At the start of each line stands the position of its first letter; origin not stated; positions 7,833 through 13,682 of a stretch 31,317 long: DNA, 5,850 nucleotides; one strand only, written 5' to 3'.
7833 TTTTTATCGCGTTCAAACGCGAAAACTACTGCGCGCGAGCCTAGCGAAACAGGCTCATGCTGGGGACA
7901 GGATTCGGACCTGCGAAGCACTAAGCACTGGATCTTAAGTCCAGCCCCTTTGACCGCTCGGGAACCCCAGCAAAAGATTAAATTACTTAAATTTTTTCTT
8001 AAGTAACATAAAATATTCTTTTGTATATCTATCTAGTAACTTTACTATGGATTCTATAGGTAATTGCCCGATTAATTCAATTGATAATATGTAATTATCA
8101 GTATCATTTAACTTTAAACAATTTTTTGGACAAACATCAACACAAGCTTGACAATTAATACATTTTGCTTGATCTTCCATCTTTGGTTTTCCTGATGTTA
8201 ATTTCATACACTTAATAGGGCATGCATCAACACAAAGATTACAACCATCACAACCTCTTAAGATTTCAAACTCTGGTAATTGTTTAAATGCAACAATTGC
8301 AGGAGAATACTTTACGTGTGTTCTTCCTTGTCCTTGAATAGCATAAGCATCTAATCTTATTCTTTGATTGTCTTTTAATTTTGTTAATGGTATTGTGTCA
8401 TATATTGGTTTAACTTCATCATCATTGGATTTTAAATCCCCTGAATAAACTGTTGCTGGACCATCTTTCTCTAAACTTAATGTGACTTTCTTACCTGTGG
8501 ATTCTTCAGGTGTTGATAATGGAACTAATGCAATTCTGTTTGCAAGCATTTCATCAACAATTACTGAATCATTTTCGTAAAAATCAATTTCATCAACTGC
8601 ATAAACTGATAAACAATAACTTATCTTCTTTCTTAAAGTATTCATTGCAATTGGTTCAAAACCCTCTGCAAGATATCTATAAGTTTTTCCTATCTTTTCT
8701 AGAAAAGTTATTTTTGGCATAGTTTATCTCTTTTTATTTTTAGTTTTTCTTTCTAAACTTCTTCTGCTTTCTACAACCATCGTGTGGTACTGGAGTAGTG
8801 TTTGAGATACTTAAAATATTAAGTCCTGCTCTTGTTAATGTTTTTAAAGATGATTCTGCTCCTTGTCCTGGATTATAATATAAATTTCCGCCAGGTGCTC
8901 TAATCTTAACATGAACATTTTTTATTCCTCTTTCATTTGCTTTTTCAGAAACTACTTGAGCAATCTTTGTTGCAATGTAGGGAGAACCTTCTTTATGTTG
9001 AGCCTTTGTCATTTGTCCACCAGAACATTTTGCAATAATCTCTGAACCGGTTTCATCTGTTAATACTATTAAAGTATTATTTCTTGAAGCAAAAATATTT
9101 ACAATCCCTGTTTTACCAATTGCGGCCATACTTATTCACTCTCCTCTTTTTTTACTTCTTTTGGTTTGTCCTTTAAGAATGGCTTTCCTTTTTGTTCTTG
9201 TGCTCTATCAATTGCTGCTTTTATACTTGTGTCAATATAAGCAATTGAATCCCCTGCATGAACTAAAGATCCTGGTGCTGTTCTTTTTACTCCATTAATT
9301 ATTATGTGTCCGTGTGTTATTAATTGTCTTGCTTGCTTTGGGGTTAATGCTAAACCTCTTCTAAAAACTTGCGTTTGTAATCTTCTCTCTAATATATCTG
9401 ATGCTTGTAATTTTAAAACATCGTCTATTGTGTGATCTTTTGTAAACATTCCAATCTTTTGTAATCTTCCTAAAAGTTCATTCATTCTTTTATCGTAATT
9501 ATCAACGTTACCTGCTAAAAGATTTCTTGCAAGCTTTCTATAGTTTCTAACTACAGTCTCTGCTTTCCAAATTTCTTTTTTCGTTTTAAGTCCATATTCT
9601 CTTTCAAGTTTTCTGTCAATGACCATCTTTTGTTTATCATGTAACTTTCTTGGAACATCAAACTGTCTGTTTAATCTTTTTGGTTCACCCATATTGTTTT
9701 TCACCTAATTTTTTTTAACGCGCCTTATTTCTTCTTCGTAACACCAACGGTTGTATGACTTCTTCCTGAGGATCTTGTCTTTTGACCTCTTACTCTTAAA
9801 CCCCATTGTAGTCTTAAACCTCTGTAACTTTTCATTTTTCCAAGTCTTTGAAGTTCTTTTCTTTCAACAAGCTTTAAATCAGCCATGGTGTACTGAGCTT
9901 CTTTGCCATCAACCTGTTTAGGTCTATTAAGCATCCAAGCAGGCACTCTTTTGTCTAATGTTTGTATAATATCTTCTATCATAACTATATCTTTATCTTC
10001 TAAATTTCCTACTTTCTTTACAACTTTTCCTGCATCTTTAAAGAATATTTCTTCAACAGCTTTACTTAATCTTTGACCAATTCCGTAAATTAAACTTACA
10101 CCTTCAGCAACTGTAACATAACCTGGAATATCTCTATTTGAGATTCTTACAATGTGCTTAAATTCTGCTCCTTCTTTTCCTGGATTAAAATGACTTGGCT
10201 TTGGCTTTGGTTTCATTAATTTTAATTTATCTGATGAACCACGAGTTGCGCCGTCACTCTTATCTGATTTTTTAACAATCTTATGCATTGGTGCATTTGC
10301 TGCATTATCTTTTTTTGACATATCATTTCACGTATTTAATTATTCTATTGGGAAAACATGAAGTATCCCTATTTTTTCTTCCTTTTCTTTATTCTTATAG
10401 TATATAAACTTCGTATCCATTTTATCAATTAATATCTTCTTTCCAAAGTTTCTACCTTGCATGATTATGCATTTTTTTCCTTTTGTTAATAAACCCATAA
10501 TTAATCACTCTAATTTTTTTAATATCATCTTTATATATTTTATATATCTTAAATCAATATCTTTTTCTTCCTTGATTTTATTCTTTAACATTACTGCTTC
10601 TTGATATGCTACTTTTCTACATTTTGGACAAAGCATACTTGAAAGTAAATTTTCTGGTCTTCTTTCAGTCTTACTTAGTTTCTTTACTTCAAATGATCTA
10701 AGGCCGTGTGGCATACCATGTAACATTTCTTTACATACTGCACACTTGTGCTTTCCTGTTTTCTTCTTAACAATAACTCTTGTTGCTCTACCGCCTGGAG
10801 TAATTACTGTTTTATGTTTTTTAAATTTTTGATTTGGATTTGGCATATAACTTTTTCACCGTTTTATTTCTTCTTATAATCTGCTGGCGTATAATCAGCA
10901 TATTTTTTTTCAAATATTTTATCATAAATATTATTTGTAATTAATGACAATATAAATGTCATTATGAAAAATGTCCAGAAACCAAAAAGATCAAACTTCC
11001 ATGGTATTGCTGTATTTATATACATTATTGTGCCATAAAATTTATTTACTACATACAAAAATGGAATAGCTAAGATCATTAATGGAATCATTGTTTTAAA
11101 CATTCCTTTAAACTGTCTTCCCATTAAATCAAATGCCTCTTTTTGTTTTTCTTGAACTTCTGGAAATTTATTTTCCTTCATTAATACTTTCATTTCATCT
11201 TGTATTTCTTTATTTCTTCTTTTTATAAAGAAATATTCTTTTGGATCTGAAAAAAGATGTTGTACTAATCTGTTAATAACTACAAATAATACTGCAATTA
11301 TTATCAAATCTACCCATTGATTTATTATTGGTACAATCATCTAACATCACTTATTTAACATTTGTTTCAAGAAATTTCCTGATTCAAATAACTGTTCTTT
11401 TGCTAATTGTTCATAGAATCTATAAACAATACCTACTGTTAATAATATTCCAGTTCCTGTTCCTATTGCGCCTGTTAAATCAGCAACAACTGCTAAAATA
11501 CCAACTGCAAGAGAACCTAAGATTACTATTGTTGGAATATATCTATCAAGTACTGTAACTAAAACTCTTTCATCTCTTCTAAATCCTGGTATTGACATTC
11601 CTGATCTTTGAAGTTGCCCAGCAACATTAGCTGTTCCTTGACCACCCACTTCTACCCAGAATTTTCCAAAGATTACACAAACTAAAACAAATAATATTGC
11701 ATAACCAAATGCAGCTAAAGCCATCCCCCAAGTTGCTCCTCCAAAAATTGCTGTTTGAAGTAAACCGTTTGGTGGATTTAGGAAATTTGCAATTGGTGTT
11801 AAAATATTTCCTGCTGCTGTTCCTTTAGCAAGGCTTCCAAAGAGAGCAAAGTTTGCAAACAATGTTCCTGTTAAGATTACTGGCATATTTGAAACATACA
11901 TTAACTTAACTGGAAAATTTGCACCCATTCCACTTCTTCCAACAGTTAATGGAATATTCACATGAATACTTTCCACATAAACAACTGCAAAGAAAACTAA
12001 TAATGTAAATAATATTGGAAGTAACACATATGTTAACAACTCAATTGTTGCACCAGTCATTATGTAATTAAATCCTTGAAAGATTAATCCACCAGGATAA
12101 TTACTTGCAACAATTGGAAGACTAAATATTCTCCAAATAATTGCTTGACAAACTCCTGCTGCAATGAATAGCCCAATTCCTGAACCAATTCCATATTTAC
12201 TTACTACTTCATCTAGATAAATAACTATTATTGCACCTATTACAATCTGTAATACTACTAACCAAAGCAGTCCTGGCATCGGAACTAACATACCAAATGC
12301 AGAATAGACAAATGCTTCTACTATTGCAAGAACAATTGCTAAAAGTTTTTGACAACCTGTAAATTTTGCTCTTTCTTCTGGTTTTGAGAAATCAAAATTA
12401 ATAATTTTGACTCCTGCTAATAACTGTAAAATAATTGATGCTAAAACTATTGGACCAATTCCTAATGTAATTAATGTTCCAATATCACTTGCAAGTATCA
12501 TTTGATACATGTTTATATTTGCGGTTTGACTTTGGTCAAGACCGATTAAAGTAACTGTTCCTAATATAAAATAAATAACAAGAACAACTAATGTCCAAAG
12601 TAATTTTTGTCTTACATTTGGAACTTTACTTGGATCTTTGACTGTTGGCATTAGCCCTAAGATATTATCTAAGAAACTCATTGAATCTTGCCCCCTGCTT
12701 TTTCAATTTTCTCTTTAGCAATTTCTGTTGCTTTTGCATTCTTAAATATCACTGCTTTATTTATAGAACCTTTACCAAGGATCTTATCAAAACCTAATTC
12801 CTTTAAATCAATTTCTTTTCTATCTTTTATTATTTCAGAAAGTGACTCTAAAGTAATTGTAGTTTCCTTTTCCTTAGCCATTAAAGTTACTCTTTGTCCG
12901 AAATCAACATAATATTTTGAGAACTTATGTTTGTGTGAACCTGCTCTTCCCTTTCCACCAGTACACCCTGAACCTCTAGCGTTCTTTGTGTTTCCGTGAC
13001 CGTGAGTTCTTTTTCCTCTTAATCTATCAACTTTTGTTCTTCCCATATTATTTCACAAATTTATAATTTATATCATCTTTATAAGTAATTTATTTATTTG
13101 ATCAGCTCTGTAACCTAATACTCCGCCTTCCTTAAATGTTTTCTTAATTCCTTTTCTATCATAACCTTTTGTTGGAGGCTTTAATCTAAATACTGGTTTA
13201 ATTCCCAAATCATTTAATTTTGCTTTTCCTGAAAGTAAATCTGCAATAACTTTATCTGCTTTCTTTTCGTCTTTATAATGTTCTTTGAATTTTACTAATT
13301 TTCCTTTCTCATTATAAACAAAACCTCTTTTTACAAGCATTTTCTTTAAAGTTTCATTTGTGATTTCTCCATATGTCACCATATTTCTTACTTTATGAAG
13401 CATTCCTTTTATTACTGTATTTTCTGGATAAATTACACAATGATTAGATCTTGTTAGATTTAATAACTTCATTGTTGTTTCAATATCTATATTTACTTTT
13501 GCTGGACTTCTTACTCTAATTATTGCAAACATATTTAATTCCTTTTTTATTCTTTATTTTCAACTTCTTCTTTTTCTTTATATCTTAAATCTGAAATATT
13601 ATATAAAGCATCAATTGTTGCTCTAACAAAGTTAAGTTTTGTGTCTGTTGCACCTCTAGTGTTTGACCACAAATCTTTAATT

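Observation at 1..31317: Paralogous protease plus pilin-signal-adhesin modules flank the ribosomal superoperon, with patchy near-identical DNA about 29.8 kb apart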

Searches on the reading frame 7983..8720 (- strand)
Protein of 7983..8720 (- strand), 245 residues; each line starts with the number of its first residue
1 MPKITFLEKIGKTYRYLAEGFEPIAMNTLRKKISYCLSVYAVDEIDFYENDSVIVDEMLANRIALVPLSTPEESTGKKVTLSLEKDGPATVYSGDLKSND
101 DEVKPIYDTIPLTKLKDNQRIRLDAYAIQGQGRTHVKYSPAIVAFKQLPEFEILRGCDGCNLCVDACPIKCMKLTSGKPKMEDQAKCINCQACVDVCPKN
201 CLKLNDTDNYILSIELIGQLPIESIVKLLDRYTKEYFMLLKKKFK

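Call 53: search_protein_families(library=pfam, proteins=[window:7983-8720:-], max_evalue=0.001)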
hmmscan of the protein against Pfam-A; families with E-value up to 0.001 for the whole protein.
window:7983-8720:- (245 aa): 11 families
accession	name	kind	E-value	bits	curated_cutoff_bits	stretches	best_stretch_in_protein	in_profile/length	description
PF01000.31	RNA_pol_A_bac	-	9.1e-15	55.4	33.9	1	53-137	18-101/119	RNA polymerase Rpb3/RpoA insert domain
PF14697.11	Fer4_21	-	3e-08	34.1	35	1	156-174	40-59/59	4Fe-4S dicluster domain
PF00037.32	Fer4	-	6.1e-08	32.6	21.1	1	183-203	4-24/24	4Fe-4S binding domain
PF12838.12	Fer4_7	-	6.4e-08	33.4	27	1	157-201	2-52/52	4Fe-4S dicluster domain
PF12797.12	Fer4_2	-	1.9e-07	31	24.5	1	181-198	4-21/22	4Fe-4S binding domain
PF13187.11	Fer4_9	-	3.5e-07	30.6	27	1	157-201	2-51/52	4Fe-4S dicluster domain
PF13484.11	Fer4_16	-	9.9e-07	29.9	30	1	186-205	1-20/66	4Fe-4S double cluster binding domain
PF13237.11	Fer4_10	-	2.2e-05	24.7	25.5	1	155-198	7-53/53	4Fe-4S dicluster domain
PF13183.11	Fer4_8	-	3e-05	24.9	27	0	185-200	52-67/68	4Fe-4S dicluster domain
PF12800.12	Fer4_4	-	4.7e-05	23.8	24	0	185-199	2-16/17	4Fe-4S binding domain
PF13534.11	Fer4_17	-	0.00015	22.6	22.2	0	186-212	1-27/61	4Fe-4S dicluster domain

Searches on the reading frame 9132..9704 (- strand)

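Call 53: search_protein_families(library=pfam, proteins=[window:9132-9704:-], max_evalue=0.001)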
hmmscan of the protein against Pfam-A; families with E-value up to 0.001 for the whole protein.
window:9132-9704:- (190 aa): 1 family
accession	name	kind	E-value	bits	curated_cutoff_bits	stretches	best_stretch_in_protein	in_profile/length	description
PF01479.30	S4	-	1.4e-13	50.7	22.8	1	107-154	1-48/48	S4 domain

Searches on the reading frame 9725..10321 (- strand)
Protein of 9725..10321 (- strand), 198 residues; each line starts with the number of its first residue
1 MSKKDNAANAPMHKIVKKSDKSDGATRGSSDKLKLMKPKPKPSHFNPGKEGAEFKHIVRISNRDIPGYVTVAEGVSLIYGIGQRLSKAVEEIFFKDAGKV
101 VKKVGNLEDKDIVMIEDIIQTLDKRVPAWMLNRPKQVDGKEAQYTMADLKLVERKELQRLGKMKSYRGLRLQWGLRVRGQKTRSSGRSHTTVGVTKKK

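Call 53: search_protein_families(library=pfam, proteins=[window:9725-10321:-], max_evalue=0.001)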
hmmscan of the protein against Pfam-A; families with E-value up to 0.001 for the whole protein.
window:9725-10321:- (198 aa): 1 family
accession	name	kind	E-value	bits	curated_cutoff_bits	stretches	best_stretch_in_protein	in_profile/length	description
PF00416.27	Ribosomal_S13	-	6.4e-26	91.7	31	1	59-187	1-127/128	Ribosomal protein S13/S18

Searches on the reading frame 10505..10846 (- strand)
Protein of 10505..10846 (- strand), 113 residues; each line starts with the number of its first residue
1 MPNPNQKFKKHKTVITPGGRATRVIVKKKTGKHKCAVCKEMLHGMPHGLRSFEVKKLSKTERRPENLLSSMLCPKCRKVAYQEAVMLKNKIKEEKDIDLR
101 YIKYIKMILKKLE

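Call 53: search_protein_families(library=pfam, proteins=[window:10505-10846:-], max_evalue=0.001)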
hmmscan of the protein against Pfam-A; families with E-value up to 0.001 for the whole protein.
window:10505-10846:- (113 aa): 1 family
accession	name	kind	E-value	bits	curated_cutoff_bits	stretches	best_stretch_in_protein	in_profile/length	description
PF01199.23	Ribosomal_L34e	-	5.4e-13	49.5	27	1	8-84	17-92/94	Ribosomal protein L34e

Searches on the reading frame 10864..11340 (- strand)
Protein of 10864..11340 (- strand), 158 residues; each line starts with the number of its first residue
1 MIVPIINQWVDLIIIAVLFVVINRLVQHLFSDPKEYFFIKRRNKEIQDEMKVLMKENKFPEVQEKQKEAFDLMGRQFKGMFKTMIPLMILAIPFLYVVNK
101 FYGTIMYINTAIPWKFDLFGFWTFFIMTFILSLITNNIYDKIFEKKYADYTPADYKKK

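Call 54: search_protein_families(library=pfam, proteins=[window:10864-11340:-], max_evalue=0.001)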
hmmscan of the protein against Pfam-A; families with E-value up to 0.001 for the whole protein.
window:10864-11340:- (158 aa): 2 families
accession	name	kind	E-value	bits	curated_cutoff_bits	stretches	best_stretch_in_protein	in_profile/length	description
PF01956.21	EMC3_TMCO1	-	3.4e-08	33.9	27.1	1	12-143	19-165/169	Integral membrane protein EMC3/TMCO1-like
PF09973.14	DUF2208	-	5.1e-05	23.5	24.3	1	12-155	24-167/231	Predicted membrane protein (DUF2208)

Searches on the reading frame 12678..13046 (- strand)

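Call 54: search_protein_families(library=pfam, proteins=[window:12678-13046:-], max_evalue=0.001)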
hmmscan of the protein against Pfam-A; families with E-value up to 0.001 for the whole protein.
window:12678-13046:- (122 aa): 1 family
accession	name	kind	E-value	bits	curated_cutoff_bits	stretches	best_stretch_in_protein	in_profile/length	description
PF00828.25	Ribosomal_L27A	-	9.5e-14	52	21.5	1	63-121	1-71/72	Ribosomal proteins 50S-L15, 50S-L18e, 60S-L27A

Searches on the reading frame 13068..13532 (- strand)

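Call 54: search_protein_families(library=pfam, proteins=[window:13068-13532:-], max_evalue=0.001)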
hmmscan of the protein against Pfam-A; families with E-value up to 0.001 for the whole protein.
window:13068-13532:- (154 aa): 1 family
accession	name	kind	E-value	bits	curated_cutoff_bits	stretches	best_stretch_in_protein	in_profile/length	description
PF00327.25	Ribosomal_L30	-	4.5e-12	46.1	23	1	2-52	1-51/51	Ribosomal protein L30p/L7e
